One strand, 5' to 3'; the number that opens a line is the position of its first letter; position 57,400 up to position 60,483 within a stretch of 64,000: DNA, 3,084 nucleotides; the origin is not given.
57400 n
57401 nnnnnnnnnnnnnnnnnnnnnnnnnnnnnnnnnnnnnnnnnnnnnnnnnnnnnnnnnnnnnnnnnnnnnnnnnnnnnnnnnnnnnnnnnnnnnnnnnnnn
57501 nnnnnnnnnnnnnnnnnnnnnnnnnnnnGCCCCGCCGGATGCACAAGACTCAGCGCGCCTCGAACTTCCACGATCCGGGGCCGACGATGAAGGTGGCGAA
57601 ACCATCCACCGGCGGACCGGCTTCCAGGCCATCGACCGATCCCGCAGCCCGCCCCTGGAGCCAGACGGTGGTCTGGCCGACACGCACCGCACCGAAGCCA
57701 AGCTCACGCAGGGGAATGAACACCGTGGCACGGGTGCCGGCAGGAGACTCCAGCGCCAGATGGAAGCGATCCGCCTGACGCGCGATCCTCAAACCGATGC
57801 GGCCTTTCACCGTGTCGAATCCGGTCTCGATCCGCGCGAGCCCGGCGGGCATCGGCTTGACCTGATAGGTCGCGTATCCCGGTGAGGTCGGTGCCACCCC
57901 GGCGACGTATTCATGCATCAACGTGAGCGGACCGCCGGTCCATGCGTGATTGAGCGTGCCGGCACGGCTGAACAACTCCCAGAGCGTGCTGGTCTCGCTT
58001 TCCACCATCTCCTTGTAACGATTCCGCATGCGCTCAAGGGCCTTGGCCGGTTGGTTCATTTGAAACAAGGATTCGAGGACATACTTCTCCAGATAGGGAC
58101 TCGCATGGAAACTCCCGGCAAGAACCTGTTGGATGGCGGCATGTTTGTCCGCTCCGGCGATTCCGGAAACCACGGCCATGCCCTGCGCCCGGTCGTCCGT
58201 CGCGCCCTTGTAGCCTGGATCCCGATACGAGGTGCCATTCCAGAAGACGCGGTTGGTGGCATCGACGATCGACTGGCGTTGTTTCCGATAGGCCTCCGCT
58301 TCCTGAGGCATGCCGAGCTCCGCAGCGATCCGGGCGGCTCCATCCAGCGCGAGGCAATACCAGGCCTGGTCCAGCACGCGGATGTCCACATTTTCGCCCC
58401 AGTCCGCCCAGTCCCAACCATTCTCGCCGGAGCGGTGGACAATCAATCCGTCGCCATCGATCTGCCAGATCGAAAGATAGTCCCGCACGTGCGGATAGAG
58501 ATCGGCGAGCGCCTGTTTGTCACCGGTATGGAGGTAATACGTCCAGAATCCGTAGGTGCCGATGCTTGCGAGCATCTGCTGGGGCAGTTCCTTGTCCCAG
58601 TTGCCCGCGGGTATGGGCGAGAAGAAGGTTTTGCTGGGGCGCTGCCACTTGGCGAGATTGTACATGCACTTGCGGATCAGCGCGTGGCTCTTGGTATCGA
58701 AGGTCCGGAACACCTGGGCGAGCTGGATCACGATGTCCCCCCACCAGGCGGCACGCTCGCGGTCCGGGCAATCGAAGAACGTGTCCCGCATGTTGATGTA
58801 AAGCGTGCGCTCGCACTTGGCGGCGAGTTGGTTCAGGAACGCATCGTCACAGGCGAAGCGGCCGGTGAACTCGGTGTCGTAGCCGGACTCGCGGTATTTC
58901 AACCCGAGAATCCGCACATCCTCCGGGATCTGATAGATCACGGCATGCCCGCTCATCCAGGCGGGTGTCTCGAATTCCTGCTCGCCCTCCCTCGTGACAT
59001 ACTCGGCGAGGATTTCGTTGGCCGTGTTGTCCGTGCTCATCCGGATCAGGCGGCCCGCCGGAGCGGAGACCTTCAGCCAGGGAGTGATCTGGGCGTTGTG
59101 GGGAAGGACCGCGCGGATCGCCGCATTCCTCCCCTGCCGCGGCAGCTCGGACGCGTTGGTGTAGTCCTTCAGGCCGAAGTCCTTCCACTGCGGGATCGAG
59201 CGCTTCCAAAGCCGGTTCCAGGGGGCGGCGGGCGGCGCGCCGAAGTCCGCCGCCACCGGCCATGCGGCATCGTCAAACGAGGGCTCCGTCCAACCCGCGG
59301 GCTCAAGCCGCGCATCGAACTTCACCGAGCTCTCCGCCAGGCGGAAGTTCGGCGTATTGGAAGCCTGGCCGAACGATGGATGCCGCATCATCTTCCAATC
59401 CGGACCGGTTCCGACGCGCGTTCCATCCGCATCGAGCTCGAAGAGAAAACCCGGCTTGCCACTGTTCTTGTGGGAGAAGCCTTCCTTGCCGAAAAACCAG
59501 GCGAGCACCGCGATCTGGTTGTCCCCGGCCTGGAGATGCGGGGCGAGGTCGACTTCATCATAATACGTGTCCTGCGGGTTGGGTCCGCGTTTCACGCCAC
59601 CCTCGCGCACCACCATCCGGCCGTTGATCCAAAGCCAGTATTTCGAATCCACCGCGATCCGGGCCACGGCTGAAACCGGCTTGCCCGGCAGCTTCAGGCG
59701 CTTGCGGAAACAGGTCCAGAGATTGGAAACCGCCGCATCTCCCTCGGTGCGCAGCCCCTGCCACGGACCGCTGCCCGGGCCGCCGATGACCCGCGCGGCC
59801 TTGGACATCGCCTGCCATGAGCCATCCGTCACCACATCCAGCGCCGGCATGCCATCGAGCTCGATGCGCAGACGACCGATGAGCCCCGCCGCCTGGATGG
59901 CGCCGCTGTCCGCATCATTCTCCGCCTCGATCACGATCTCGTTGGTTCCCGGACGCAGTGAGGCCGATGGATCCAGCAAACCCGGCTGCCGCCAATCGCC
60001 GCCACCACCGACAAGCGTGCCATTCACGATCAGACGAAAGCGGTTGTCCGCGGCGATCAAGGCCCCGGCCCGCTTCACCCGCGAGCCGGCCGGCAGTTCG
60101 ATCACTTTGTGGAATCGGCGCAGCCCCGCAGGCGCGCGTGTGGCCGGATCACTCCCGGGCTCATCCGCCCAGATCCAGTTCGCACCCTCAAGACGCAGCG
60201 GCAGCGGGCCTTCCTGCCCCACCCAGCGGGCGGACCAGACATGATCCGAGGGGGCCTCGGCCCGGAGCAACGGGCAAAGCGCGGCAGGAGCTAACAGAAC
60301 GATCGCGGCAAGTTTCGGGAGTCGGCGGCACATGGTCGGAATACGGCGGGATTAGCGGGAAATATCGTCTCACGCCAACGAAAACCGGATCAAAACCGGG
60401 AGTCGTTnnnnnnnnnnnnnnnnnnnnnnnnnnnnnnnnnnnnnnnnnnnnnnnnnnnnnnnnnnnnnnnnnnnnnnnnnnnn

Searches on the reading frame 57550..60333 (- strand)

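Call 84: search_protein_families(library=pfam, proteins=[window:57550-60333:-], max_evalue=0.00001)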
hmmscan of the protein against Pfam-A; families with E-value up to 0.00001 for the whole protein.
window:57550-60333:- (927 aa): 4 families
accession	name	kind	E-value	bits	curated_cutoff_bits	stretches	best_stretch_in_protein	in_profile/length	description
PF17389.8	Bac_rhamnosid6H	-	1.7e-35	123.4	24.5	1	490-810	3-339/339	Bacterial alpha-L-rhamnosidase 6 hairpin glycosidase domain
PF17390.7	Bac_rhamnosid_C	-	2.3e-10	40.6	22.1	1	812-876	1-66/78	Bacterial alpha-L-rhamnosidase C-terminal domain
PF08531.16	Bac_rhamnosid_N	-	3.5e-07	30.6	25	1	221-365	5-154/172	Alpha-L-rhamnosidase N-terminal domain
PF02837.24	Glyco_hydro_2_N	-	1.7e-06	28.5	28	0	205-279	65-136/169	Glycosyl hydrolases family 2, sugar binding domain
